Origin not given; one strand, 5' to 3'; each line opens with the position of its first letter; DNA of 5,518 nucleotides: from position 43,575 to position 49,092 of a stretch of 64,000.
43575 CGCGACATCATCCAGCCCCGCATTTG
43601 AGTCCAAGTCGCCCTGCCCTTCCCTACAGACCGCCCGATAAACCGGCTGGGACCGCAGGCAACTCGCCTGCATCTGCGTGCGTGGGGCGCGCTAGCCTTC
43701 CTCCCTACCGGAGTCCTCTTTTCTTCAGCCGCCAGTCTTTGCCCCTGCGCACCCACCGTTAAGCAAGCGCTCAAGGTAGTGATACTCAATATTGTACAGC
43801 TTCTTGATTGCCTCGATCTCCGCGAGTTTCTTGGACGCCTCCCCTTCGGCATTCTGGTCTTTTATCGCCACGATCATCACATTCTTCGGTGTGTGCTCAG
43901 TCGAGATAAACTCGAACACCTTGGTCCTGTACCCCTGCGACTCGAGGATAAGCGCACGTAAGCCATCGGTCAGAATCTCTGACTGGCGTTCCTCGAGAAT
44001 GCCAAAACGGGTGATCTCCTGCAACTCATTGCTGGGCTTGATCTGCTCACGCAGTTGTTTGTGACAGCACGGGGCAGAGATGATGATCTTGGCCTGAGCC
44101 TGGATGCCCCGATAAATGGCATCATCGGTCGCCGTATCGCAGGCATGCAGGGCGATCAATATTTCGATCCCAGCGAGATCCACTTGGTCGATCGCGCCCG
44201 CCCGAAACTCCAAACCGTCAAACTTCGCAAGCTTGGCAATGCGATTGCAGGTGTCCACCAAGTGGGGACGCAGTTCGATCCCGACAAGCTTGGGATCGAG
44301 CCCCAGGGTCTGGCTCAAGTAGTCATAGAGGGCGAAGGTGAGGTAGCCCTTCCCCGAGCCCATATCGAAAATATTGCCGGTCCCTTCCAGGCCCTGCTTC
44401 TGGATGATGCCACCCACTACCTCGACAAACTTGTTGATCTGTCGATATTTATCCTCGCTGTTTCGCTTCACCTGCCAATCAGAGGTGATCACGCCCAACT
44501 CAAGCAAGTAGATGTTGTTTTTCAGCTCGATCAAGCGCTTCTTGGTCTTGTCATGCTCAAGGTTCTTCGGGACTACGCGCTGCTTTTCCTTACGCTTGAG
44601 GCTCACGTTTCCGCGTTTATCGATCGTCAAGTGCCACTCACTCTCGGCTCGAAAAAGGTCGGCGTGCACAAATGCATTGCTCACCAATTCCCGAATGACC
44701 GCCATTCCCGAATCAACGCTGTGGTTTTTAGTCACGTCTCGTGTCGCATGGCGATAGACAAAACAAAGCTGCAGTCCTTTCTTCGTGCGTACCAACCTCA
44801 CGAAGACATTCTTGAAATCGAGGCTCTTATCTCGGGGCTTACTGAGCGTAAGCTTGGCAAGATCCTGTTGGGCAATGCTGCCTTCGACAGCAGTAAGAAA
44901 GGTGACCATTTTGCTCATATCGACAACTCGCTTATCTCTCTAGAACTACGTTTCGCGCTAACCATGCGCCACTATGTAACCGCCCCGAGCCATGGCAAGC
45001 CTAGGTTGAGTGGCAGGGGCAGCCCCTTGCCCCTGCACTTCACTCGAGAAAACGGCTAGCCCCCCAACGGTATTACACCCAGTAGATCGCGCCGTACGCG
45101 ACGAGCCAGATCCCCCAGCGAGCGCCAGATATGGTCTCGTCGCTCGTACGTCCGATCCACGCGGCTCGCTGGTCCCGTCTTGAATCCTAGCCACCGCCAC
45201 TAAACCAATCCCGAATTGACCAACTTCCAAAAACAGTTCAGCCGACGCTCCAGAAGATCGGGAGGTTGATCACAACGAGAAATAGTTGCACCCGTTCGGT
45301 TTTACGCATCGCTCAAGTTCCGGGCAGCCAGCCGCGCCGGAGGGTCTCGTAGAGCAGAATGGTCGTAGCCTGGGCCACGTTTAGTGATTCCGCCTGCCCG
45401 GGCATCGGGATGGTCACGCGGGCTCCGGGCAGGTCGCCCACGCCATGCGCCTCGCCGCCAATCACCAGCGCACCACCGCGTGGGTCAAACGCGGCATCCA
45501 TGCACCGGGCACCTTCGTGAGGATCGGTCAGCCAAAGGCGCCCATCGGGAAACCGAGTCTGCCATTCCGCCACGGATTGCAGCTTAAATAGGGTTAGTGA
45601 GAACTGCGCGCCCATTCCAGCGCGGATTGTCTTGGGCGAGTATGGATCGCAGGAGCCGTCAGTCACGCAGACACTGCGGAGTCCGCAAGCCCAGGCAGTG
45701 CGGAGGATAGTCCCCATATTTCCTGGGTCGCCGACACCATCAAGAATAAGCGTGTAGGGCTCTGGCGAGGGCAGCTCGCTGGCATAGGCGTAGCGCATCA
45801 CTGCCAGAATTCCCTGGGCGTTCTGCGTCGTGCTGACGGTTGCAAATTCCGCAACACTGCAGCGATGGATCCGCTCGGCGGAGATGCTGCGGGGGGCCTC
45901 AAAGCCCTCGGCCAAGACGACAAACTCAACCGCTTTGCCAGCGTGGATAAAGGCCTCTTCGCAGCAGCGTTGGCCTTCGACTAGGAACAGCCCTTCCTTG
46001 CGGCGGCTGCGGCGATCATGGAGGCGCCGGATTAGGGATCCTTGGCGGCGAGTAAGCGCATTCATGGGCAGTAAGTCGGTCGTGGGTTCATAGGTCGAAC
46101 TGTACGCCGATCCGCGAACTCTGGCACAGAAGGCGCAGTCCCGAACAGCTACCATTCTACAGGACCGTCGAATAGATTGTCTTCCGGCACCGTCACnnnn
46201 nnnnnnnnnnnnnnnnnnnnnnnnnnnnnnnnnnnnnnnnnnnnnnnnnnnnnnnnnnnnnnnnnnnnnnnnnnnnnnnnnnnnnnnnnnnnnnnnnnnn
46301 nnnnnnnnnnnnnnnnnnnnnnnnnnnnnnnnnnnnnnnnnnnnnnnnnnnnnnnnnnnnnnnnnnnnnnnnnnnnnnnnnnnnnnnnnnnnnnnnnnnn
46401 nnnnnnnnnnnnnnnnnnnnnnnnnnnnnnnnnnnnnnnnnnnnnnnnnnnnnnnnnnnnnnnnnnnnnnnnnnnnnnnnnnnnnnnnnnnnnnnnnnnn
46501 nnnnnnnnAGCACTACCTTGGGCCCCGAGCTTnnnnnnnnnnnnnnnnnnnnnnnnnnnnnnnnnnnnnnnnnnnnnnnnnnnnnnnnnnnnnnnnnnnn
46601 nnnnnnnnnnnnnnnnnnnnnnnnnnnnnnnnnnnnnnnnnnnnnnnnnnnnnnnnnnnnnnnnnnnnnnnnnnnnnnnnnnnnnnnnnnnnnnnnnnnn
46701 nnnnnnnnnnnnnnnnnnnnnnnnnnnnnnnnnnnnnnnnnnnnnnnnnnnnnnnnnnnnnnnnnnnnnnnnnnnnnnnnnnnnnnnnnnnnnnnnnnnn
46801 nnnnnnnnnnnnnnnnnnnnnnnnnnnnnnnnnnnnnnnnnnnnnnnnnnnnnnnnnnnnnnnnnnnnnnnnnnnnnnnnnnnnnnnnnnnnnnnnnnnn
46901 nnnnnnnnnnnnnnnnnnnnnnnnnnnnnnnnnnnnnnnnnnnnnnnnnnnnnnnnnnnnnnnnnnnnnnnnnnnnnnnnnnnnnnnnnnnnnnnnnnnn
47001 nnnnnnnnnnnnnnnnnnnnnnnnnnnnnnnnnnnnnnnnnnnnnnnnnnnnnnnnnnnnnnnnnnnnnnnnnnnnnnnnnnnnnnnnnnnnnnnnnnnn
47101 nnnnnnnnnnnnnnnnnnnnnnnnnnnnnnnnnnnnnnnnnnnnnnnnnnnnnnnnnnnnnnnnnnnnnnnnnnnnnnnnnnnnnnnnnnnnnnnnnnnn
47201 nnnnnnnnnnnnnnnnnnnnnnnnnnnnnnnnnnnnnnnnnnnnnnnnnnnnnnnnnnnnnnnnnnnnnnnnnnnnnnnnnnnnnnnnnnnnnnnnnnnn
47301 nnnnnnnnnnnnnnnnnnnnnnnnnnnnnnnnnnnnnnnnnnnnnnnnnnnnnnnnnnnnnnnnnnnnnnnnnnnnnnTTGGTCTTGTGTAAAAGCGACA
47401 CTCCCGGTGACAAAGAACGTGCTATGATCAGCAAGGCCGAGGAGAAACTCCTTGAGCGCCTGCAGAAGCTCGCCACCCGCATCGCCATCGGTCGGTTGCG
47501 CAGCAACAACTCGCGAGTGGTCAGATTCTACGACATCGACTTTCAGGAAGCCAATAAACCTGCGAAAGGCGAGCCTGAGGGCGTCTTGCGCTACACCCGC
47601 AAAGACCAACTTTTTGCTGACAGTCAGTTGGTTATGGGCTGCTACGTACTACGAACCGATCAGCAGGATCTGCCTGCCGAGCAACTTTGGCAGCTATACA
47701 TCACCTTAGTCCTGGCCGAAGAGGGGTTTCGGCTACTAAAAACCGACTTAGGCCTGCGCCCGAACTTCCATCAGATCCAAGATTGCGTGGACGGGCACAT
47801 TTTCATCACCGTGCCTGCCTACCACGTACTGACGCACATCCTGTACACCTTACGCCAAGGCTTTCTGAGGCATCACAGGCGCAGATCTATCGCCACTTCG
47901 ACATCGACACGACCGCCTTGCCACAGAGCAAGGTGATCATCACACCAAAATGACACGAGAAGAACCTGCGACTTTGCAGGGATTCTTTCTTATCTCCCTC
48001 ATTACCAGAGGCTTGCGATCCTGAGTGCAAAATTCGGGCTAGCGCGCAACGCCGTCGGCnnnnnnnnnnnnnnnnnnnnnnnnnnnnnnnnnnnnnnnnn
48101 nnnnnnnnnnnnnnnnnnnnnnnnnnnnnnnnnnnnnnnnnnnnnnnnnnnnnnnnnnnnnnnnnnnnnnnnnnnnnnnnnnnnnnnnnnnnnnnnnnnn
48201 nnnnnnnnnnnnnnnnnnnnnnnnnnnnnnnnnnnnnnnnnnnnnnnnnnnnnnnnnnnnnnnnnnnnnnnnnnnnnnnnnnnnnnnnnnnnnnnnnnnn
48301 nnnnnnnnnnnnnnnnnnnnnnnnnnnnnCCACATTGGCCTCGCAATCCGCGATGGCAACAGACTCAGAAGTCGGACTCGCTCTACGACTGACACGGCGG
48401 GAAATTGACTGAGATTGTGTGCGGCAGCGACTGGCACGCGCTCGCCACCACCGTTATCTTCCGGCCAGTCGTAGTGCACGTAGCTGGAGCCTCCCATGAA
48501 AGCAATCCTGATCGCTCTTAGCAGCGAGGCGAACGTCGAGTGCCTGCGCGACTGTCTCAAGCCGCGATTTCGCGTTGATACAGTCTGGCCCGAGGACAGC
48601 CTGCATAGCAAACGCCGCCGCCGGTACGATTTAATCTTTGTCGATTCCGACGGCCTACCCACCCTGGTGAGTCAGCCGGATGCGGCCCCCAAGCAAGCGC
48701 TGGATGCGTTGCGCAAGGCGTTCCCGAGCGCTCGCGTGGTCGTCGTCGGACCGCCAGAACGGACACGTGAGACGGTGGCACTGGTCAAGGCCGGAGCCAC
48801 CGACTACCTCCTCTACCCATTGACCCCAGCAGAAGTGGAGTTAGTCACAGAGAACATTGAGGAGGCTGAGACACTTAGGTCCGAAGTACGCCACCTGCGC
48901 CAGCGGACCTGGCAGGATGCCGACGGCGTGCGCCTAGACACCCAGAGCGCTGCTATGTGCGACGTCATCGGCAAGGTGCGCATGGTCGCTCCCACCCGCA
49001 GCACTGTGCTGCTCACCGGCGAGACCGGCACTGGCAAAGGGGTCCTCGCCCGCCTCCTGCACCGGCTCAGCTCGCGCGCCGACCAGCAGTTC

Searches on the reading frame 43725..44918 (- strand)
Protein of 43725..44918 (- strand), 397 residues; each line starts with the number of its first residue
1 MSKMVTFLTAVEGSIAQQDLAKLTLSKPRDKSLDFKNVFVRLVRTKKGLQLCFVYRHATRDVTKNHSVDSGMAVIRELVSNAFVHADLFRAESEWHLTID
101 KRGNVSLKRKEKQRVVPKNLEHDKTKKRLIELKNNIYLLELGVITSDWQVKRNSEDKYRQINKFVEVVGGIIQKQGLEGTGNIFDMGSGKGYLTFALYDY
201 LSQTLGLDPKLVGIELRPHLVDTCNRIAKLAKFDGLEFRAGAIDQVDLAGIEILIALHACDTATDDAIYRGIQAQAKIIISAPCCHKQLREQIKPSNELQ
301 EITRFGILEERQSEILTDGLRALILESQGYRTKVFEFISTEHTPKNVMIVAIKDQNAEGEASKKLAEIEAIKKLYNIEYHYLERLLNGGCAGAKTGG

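Call 6: search_protein_families(library=pfam, proteins=[window:43725-44918:-], max_evalue=0.01)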
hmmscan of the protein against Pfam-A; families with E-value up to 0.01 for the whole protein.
window:43725-44918:- (397 aa): 4 families
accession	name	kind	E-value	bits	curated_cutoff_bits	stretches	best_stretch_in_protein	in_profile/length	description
PF13679.12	Methyltransf_32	-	2.9e-36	125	27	1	156-292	1-143/143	Methyltransferase domain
PF13847.12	Methyltransf_31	-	6.2e-10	39.4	27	1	181-300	5-129/145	Methyltransferase domain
PF00398.26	RrnaAD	-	0.0035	16.9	24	1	167-225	18-69/263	Ribosomal RNA adenine dimethylase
PF05206.20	TRM13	-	0.004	17.1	26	0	316-351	221-256/257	Methyltransferase TRM13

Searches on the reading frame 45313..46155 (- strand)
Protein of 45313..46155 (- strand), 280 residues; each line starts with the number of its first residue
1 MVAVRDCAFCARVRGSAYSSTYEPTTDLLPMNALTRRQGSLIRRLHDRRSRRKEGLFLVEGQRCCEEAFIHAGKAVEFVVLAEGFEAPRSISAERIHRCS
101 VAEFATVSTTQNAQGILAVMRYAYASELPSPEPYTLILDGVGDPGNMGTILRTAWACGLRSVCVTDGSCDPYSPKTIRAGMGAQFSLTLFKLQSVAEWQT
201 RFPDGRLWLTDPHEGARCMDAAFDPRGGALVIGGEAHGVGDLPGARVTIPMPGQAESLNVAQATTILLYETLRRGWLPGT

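Call 6: search_protein_families(library=pfam, proteins=[window:45313-46155:-], max_evalue=0.01)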
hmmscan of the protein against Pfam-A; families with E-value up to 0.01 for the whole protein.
window:45313-46155:- (280 aa): 2 families
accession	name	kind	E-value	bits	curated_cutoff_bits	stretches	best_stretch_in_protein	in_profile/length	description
PF00588.24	SpoU_methylase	-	3.4e-27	95.7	29.7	1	135-269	3-142/142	SpoU rRNA Methylase family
PF22435.1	MRM3-like_sub_bind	-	4.5e-13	49.9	27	1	42-118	7-84/84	MRM3-like substrate binding domain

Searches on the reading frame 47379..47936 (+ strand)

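Call 6: search_protein_families(library=pfam, proteins=[window:47379-47936:+], max_evalue=0.01)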
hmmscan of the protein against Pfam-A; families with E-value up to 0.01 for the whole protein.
window:47379-47936:+ (185 aa): 0 families

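Call 7: search_protein_families(library=ncbifam, proteins=[window:47379-47936:+], max_evalue=0.01)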
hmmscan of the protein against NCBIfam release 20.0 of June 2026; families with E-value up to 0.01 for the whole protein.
window:47379-47936:+ (185 aa): 1 family
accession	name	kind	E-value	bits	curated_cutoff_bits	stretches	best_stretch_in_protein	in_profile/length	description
NF033559.2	transpos_IS1634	equivalog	7.7e-25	87.8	100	1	2-161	283-433/483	IS1634 family transposase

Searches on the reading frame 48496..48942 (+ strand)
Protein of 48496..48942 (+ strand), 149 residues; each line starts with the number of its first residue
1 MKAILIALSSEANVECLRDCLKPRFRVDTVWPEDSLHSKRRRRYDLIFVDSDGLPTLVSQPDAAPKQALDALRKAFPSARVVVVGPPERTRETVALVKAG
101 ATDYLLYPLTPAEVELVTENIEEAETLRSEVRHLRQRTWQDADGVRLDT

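Call 55: find_related_loci(query=A4, collection=metagenome_contigs, flank=4000)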
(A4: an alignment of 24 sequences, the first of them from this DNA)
Query A4 (149 aa) in metagenome_contigs; peptide patterns used: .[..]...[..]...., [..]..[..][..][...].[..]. (x = any residue, [..] = any of these).
599 stretches matched a pattern (row limit reached: there are more); 260 encode a relative of the query (tblastn E <= 1e-3); the best 80 are kept; 80 distinct loci.
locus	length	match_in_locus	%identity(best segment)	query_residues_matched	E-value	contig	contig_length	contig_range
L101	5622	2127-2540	43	1-140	4e-30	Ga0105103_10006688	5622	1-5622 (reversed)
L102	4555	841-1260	45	1-140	4e-30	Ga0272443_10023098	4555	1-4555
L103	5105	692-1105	42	1-140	2e-29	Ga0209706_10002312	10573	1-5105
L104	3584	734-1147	42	1-140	3e-29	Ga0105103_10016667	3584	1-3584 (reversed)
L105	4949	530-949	40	1-141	4e-29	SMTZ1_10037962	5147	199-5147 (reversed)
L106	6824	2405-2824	40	1-141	4e-29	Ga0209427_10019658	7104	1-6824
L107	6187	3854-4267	41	1-140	7e-29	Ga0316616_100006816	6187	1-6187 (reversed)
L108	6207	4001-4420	43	1-140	1e-28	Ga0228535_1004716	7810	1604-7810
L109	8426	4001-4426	42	1-140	1e-28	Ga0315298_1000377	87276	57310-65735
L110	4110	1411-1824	41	1-140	2e-28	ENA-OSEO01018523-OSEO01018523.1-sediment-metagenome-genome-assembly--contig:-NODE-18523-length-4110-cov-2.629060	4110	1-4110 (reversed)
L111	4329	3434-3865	41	1-147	2e-28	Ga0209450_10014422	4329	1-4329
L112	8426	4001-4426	38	1-140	4e-28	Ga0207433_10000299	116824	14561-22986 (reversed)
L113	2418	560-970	40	1-140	3e-28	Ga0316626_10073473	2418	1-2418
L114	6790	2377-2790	41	1-140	3e-28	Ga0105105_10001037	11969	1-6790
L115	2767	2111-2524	40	1-140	2e-28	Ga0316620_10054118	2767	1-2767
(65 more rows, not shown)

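Call 64: search_protein_families(library=pfam, alignment_id=A4, max_evalue=1)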
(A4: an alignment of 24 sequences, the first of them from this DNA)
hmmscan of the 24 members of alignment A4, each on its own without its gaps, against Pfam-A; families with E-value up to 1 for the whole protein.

A. member 1, seq(149 aa): 1 family
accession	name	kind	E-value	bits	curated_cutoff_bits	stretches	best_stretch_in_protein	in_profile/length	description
PF00072.30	Response_reg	-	0.012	16.2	30.2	1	33-114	32-106/111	Response regulator receiver domain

B. families by the number of members that match (of 24 scanned): 19 families
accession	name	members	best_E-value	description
PF00072.30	Response_reg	24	2.3e-13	Response regulator receiver domain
PF23198.2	PDE8A_N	14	2e-06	PDE8A-like, N-terminal domain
PF02925.21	gpD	2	0.023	Bacteriophage scaffolding protein D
PF12974.12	Phosphonate-bd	1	0.0016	ABC transporter, phosphonate, periplasmic substrate-binding protein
PF18759.7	Plavaka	1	0.013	Plavaka transposase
PF18503.7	RPN6_C_helix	1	0.014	26S proteasome subunit RPN6 C-terminal helix domain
PF00448.28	SRP54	1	0.019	SRP54-type protein, GTPase domain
PF03033.26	Glyco_transf_28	1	0.057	Glycosyltransferase family 28 N-terminal domain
PF00982.27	Glyco_transf_20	1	0.064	Glycosyltransferase family 20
PF01817.26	CM_2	1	0.07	Chorismate mutase type II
PF23868.1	Mmc1_C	1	0.073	Mmc1 C-terminal domain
PF17767.7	NAPRTase_N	1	0.15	Nicotinate phosphoribosyltransferase (NAPRTase) N-terminal domain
PF22805.1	M_smaller_dom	1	0.15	Protein M, smaller domain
PF03269.20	DUF268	1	0.16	Caenorhabditis protein of unknown function, DUF268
PF00136.26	DNA_pol_B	1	0.19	DNA polymerase family B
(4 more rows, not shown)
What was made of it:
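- All 24 sampled N-domains match PF00072 (call 64). The window's N-domain is the most divergent of the family (PF00072 E=0.012, below Pfam's cut-off; call 64).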

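Call 82: predict_structure(alignment_id=A4)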
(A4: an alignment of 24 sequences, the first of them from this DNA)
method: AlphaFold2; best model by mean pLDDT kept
length: 149 residues; sequences in the alignment: 24
mean_pLDDT: 91.0   pTM: 0.83
mean pLDDT of the five models: 91.0, 90.3, 88.7, 87.5, 71.7
residues with pLDDT >= 90: 111; 70-90: 28; 50-70: 8; < 50: 2
segments of 3 or more residues with pLDDT < 50: none
pLDDT, mean of each block of 10 residues (from residue 1): 95 96 95 86 95 90 93 95 97 97 97 95 91 83 56
secondary structure, 60 per line:
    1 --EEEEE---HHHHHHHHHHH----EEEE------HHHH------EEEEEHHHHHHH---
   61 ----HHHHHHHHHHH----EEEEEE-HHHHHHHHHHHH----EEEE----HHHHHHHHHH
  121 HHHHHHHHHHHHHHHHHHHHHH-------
elements in order: E3-7 H11-21 E26-29 H36-39 E46-50 H51-57 H65-75 E80-85 H87-98 E103-106 H111-142
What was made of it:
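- On Canonical NtrC-type two-component response regulator: AF2 model pLDDT is 91 (call 82).
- Closest known: Aquifex aeolicus NtrC1 / Sinorhizobium DctD class of bEBPs. Same: The model shows a helix at residues 111-142 like the NtrC1 linker (call 82).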

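Call 84: fold_search(model_id=the predicted structure, library=pdb)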
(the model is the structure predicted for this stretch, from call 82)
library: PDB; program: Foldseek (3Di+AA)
matches with E <= 10: 1658; with E <= 0.001: 406
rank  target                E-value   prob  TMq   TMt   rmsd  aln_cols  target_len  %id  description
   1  6swb_B                5.4e-07  1.00  0.66  0.74   3.3       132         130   20  The REC domain of AraT, a response regulator from Geobacillus stearothermophilus (released 2020-10-14)
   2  3rqi                  6.5e-07  1.00  0.58  0.52  13.7       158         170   18  Crystal structure of a response regulator protein from Burkholderia pseudomallei with a phosphorylated aspartic acid, ca (released 2011-05-11)
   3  2qxy_A                1.1e-06  1.00  0.60  0.73   3.5       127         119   21  Crystal structure of a response regulator from Thermotoga maritima (released 2007-08-28)
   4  3crn_A                1.2e-06  1.00  0.66  0.75   3.4       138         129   17  Crystal structure of response regulator receiver domain protein (CheY-like) from Methanospirillum hungatei JF-1 (released 2008-04-22)
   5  6swb_A                1.2e-06  1.00  0.66  0.75   3.1       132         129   19  The REC domain of AraT, a response regulator from Geobacillus stearothermophilus (released 2020-10-14)
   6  2qxy_B                1.3e-06  1.00  0.57  0.70   3.7       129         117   20  Crystal structure of a response regulator from Thermotoga maritima (released 2007-08-28)
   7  2jk1                  1.5e-06  1.00  0.66  0.70   3.8       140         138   18  Crystal structure of the wild-type HupR receiver domain (released 2008-11-11)
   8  8p6f_B                1.7e-06  1.00  0.59  0.20   5.9       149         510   13  Crystal structure of PorX-Fj (released 2024-04-03)
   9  2vui                  2.1e-06  1.00  0.68  0.73   3.6       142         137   18  Crystal structure of the HupR receiver domain in inhibitory phospho- state (released 2008-11-11)
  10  4lda_A                2.3e-06  1.00  0.62  0.71   3.3       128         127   21  Crystal structure of a CheY-like protein (tadZ) from Pseudomonas aeruginosa PAO1 at 2.70 A resolution (released 2013-07-24)
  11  7pva_D                2.7e-06  1.00  0.61  0.21   6.3       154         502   16  1.9 Angstrom crystal structure of dimeric PorX, co-crystallized in the presence of zinc (released 2022-12-14)
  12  7pva_B                2.8e-06  1.00  0.61  0.21   4.9       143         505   16  1.9 Angstrom crystal structure of dimeric PorX, co-crystallized in the presence of zinc (released 2022-12-14)
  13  3kcn_A                3.7e-06  1.00  0.60  0.65   4.7       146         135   13  The crystal structure of adenylate cyclase from Rhodopirellula baltica (released 2009-11-17)
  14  3nns_A                3.7e-06  1.00  0.56  0.69   3.9       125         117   18  BeF3 Activated DrrB Receiver Domain (released 2010-08-11)
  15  8thp_A                3.7e-06  1.00  0.59  0.21   5.8       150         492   13  PorX phosphatase null mutant (T271V) (released 2024-04-17)
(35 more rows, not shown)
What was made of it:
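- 48496..49908 (+): Sigma-54 activator (bEBP), 470 aa. It has a pseudo-receiver (aa 1-110), a long helical linker (aa 111-142), an AAA+ Sigma54_activat domain (aa 149-314) with a GSFTGA loop, an AAA lid, and a C-terminal Fis-type HTH-like segment. N-domain AF2 model has pLDDT 91 with a (beta-alpha)5 fold plus helix 111-142 (call 82); its top fold matches are receiver domains (call 84).
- On Canonical NtrC-type two-component response regulator: Top Foldseek hits are receiver domains, E down to 5e-7 (call 84).
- Closest known: Aquifex aeolicus NtrC1 / Sinorhizobium DctD class of bEBPs. Same: NtrC1 structures are among the fold hits (call 84).
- Closest known: bEBPs with degenerate or phosphorylation-independent receivers: FleQ/FlrA, VpsR, HupR. 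Same: The HupR receiver is among the top fold matches (call 84).
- The fold is that of a receiver (calls 82, 84).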
